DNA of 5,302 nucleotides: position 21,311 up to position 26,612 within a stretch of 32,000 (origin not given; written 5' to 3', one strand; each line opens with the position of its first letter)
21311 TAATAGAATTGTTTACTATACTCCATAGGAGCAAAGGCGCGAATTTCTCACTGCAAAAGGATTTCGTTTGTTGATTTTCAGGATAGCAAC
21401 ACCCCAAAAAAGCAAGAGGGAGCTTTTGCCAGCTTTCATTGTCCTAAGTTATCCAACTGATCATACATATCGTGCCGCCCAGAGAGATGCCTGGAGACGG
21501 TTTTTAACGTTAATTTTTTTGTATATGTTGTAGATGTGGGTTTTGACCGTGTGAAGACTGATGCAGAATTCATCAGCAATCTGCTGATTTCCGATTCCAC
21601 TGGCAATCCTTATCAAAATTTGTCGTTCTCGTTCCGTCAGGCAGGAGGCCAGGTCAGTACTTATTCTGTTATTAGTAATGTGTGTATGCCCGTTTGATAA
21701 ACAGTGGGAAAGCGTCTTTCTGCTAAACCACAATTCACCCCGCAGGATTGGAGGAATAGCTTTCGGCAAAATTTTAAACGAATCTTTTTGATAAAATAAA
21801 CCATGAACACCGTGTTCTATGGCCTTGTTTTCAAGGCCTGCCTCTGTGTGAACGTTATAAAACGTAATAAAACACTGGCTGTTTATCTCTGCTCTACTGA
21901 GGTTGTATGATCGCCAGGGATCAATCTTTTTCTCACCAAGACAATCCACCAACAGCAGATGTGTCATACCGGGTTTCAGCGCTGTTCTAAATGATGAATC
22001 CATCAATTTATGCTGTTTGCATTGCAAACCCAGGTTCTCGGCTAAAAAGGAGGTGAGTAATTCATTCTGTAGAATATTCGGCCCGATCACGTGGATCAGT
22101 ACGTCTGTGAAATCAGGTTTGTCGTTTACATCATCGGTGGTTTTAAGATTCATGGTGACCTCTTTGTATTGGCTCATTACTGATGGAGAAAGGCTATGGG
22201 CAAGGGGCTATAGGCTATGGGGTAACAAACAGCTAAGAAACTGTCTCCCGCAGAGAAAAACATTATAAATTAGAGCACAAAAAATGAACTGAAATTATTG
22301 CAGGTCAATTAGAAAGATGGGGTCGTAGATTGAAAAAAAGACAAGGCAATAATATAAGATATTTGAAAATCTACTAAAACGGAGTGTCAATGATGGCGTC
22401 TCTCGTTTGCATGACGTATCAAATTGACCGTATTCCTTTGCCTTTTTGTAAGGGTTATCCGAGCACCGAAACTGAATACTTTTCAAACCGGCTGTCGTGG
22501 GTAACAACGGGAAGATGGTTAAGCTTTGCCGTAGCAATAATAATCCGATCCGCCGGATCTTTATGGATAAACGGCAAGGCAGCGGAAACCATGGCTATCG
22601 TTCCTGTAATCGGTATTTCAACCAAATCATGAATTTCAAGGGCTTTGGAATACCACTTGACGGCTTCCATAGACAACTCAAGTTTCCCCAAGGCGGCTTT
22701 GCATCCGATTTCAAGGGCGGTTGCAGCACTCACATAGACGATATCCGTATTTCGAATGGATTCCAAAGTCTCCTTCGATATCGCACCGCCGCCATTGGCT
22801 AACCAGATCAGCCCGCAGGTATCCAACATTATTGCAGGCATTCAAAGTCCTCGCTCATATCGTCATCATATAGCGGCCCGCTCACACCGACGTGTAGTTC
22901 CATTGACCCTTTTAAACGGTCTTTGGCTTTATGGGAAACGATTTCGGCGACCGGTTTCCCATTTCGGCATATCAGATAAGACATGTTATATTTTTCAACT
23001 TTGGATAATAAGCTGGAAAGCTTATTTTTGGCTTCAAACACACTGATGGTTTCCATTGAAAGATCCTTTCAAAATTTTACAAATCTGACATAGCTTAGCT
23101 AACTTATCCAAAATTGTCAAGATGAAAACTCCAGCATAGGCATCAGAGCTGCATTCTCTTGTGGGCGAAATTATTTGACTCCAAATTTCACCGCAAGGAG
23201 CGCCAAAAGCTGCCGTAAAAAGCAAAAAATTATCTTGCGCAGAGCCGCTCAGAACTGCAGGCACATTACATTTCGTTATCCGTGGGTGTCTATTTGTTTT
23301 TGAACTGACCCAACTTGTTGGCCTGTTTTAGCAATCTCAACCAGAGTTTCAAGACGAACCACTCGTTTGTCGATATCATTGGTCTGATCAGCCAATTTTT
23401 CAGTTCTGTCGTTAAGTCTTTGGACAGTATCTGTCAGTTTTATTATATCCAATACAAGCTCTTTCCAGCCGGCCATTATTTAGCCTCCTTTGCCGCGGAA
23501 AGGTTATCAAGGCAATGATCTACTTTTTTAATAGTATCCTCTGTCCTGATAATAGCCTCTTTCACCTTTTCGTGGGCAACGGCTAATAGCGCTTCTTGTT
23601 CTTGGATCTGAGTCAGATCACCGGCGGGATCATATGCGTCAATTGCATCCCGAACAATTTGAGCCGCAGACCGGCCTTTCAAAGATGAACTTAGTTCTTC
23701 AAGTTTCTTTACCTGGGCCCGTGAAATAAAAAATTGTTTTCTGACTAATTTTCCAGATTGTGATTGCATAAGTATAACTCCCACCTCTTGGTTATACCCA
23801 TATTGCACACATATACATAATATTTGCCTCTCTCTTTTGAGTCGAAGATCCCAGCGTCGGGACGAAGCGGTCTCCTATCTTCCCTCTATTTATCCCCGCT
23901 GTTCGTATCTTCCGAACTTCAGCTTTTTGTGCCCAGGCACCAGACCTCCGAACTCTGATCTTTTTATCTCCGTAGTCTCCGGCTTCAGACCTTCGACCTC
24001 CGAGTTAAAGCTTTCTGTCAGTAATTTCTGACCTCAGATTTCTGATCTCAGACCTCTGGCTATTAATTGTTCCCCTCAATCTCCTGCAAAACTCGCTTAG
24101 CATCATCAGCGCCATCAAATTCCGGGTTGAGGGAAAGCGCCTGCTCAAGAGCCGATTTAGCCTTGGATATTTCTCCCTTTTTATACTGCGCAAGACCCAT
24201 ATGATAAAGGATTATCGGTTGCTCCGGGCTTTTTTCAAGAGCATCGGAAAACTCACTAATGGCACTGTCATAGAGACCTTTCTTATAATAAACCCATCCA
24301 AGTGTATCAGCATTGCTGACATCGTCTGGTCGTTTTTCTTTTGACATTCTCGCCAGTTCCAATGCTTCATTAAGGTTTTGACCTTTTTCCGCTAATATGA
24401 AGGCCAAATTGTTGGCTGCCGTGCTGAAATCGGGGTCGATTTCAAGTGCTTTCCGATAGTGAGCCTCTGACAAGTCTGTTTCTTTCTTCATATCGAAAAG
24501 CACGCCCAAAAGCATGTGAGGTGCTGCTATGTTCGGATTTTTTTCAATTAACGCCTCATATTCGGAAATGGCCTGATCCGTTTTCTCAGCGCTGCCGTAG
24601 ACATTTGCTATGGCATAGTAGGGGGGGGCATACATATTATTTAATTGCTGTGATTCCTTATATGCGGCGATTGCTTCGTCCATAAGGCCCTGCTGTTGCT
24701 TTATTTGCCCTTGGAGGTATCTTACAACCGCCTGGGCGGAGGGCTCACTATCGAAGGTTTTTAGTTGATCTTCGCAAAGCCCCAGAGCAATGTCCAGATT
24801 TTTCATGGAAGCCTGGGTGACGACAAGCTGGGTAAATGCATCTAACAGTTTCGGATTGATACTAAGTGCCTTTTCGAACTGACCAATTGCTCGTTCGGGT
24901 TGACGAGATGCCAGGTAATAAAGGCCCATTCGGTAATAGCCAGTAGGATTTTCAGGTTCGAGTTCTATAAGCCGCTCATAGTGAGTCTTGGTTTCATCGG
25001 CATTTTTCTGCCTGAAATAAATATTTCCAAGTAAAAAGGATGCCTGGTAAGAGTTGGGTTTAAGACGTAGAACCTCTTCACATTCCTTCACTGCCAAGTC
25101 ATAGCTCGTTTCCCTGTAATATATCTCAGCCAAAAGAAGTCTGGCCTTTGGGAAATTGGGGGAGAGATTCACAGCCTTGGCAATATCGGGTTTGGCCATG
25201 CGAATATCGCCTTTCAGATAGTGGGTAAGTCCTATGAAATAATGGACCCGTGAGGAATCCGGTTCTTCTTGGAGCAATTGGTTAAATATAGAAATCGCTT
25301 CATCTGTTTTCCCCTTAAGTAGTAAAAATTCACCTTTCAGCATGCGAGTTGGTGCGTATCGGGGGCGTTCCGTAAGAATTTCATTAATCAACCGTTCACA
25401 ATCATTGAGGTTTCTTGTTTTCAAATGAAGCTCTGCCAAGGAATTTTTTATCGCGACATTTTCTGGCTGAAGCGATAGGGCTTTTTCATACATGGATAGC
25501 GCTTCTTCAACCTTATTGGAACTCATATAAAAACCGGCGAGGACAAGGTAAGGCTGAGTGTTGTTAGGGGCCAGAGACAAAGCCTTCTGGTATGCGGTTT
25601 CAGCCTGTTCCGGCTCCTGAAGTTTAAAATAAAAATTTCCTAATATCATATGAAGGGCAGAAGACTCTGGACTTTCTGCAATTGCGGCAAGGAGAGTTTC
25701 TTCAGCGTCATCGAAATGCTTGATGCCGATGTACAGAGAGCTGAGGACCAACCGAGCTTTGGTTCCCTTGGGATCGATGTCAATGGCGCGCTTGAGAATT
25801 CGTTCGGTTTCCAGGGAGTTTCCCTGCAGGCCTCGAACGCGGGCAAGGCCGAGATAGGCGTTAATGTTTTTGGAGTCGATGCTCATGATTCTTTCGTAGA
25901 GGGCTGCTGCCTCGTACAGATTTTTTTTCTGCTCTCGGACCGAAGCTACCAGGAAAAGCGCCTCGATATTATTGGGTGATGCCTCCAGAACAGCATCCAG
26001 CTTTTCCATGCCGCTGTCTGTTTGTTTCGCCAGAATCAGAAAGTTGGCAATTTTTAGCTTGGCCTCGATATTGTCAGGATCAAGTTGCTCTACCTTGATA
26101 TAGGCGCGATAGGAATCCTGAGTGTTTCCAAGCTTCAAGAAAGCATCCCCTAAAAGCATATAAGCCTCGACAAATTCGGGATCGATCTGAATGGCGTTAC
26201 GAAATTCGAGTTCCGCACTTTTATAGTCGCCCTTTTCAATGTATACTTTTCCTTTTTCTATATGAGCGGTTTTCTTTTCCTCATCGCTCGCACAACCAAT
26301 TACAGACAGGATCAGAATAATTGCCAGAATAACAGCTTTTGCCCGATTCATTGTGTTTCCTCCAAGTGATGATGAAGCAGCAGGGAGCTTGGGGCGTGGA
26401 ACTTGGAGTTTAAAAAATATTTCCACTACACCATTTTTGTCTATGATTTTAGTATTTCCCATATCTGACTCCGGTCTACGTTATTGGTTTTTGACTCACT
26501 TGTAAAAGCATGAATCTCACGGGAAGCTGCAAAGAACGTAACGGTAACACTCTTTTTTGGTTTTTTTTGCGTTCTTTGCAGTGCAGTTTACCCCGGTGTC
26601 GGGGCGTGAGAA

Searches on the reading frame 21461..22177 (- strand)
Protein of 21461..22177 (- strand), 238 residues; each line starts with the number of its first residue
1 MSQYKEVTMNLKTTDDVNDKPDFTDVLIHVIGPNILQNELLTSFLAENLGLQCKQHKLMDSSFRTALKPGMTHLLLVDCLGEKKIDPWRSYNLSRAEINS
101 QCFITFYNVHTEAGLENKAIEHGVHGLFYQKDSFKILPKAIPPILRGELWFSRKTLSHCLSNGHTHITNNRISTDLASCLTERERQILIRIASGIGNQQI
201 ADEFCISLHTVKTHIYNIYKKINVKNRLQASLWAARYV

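Call 3: search_protein_families(library=pfam, proteins=[window:21461-22177:-], max_evalue=0.01)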
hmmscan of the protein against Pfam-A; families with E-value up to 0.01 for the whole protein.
window:21461-22177:- (238 aa): 4 families
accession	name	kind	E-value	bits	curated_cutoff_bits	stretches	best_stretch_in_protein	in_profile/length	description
PF00196.25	GerE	-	1.5e-18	66.6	23.5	1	179-234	2-57/57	Bacterial regulatory proteins, luxR family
PF08281.18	Sigma70_r4_2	-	8.5e-05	22.6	25.7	1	178-222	9-54/54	Sigma-70, region 4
PF21155.3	VpsT-like_REC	-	0.00059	20.5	27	1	122-153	93-124/124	VpsT-like, receiver domain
PF13384.12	HTH_23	-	0.0041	17.3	24.6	1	181-214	3-36/50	Homeodomain-like domain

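Call 4: search_protein_families(library=ncbifam, proteins=[window:21461-22177:-], max_evalue=0.01)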
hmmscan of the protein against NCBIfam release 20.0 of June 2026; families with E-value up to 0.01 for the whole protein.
window:21461-22177:- (238 aa): 28 families (the best 25 are shown)
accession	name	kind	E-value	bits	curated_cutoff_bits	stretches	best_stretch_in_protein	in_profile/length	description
NF007505.1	PRK10100.1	equivalog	3.7e-29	101.9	250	1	35-236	8-201/204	biofilm master transcriptional regulator CsgD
NF007935.0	PRK10651.1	equivalog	4.1e-14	52.3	250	1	118-235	97-211/216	two-component system response regulator NarL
NF003420.0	PRK04841.1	equivalog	1.3e-13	49.9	537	1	177-233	836-892/903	HTH-type transcriptional regulator MalT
NF011896.0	PRK15369.1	equivalog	1.9e-13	50.5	242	1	106-236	82-206/211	two component system response regulator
NF041830.1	RR_TF_ErdR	exception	1.1e-12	48.2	390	1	109-232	85-203/213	response regulator transcription factor ErdR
NF007708.0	PRK10403.1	equivalog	2.5e-12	46.7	343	1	170-232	144-206/215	nitrate/nitrite response regulator protein NarP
NF052366.1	photon_PedR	equivalog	4.5e-12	46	120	1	180-235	3-58/74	photosynthetic electron transport-dependent transcriptional regulator PedR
NF047785.1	respo_reg_MadR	equivalog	1.1e-11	44.5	300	1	118-235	94-204/209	MadR family response regulator transcription factor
NF007403.0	PRK09935.1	equivalog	1.6e-11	44.2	271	1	97-226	73-196/210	fimbria biosynthesis transcriptional regulator FimZ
NF052445.1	RespRegMctR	equivalog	4.9e-11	42.4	300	1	109-226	83-191/205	two-component system response regulator MctR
TIGR03020.2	EpsA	equivalog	5.2e-11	42.6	170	1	172-230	183-241/247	XrtB/PEP-CTERM-associated transcriptional regulator EpsA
NF007018.1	PRK09483.1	equivalog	3.2e-08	33.5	280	1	99-237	73-206/217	UvrY/SirA/GacA family response regulator transcription factor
NF040749.1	tetrathio_RR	equivalog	1e-07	31.9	290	1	155-226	110-180/191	tetrathionate respiration response regulator TtrR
NF050132.1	TransRegAbsR2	equivalog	2.3e-07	29.9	850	1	179-227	530-578/582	LuxR family transcriptional regulator AbsR2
NF007685.0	PRK10360.1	equivalog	9.3e-07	28.8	258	1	171-228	129-186/196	response regulator transcription factor UhpA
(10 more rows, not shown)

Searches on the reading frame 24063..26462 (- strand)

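Call 19: search_protein_families(library=pfam, proteins=[window:24063-26462:-], max_evalue=0.01)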
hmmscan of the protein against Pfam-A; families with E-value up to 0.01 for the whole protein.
window:24063-26462:- (799 aa): 42 families (the best 25 are shown)
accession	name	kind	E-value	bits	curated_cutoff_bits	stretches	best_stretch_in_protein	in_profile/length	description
PF07719.23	TPR_2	-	5.1e-78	251.3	27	7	270-301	3-34/34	Tetratricopeptide repeat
PF14559.12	TPR_19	-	1.5e-75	249.9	25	10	214-274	5-65/68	Tetratricopeptide repeat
PF13181.12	TPR_8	-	7.1e-71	228.8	25.7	6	271-301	4-34/34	Tetratricopeptide repeat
PF00515.34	TPR_1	-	4.2e-69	226.2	27.8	8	271-301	4-34/34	Tetratricopeptide repeat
PF13414.12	TPR_11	-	1.6e-64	213.7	26.8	7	71-112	1-42/42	TPR repeat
PF13432.12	TPR_16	-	1.1e-62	208.4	32.7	6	249-301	12-64/65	Tetratricopeptide repeat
PF13428.12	TPR_14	-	5.6e-53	172.3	23.5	2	270-309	3-42/44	Tetratricopeptide repeat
PF13431.12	TPR_17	-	2.2e-51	168.3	24.4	2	668-700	1-32/34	Tetratricopeptide repeat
PF23914.1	TPR_CcmH_CycH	-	8.2e-46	156.2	42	6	78-194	30-149/158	Cytochrome c-type biogenesis protein H TPR domain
PF13424.12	TPR_12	-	3.1e-38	130.3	30.1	3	269-332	5-75/77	Tetratricopeptide repeat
PF12895.13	ANAPC3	-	4.9e-36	123.3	27.2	3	384-455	3-73/82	Anaphase-promoting complex, cyclosome, subunit 3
PF13174.12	TPR_6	-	2.9e-34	115.8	26.3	1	473-504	1-32/33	Tetratricopeptide repeat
PF25064.1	ARM_TT21_5th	-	2.4e-23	83.1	27.8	1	439-532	2-98/117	TT21 fifth ARM repeats domain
PF25063.1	ARM_TT21_C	-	5.2e-23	82.4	35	3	355-539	2-197/209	Tetratricopeptide repeat protein 21 C-terminal ARM domain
PF13371.12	TPR_9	-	1.6e-22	79.8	35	1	478-541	1-64/73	Tetratricopeptide repeat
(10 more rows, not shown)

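Call 20: search_protein_families(library=ncbifam, proteins=[window:24063-26462:-], max_evalue=0.001)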
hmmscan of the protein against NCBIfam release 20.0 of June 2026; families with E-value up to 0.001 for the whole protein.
window:24063-26462:- (799 aa): 44 families (the best 25 are shown)
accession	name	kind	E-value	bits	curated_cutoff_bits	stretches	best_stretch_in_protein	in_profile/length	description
TIGR02917.1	PEP_TPR_lipo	equivalog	4.8e-106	355.6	312.2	5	154-405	487-738/899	XrtA/PEP-CTERM system TPR-repeat protein PrsT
NF040959.1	MamA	equivalog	2.2e-75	252.6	200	7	59-207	32-180/204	magnetosome protein MamA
TIGR02521.1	type_IV_pilW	equivalog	6.2e-58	196.1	154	5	612-775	31-195/234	type IV pilus biogenesis/stability protein PilW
NF033762.1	social_mot_Tgl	equivalog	3.8e-47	160.8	225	4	668-782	53-169/252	social motility TPR repeat lipoprotein Tgl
NF033920.0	C39_PA2778_fam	equivalog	1.2e-40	139.6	150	3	249-333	171-255/255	PA2778 family cysteine peptidase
TIGR02552.1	LcrH_SycD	equivalog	1.3e-35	122.1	104.8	4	76-165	30-119/136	SycD/LcrH family type III secretion system chaperone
TIGR00990.1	3a0801s09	subfamily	1.4e-34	119.8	757.25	4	212-351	343-482/615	mitochondrial import receptor subunit TOM70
NF008757.0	PRK11788.1-5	equivalog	1.7e-30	106.4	363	3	278-416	190-328/388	lipopolysaccharide assembly protein LapB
NF052415.1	T3SS_chap_SctY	equivalog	2.6e-29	101.9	70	2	306-398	10-105/106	type III secretion apparatus assembly chaperone SctY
NF047371.1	FlcA_CTERM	equivalog_domain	2.5e-28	98.9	300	2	248-500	327-535/646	periplasmic flagellar collar protein FlcA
NF033758.1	gliding_GltE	equivalog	6.9e-28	97.8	225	3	383-623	99-335/411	adventurous gliding motility TPR repeat lipoprotein GltE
NF047507.1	TPR_BatC_Lepto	exception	1.3e-27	96.7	175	0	722-777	31-86/214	TPR repeat-containing protein BatC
TIGR02795.1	tol_pal_ybgF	equivalog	8e-27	94.2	90.1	2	721-790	45-117/119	tol-pal system protein YbgF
TIGR03939.1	PGA_TPR_OMP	equivalog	4.8e-25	87.9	366.65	3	285-376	412-503/800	poly-beta-1,6 N-acetyl-D-glucosamine export porin PgaA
NF008391.2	PRK11189.1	equivalog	2.9e-24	86.1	250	1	59-164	60-165/297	lipoprotein NlpI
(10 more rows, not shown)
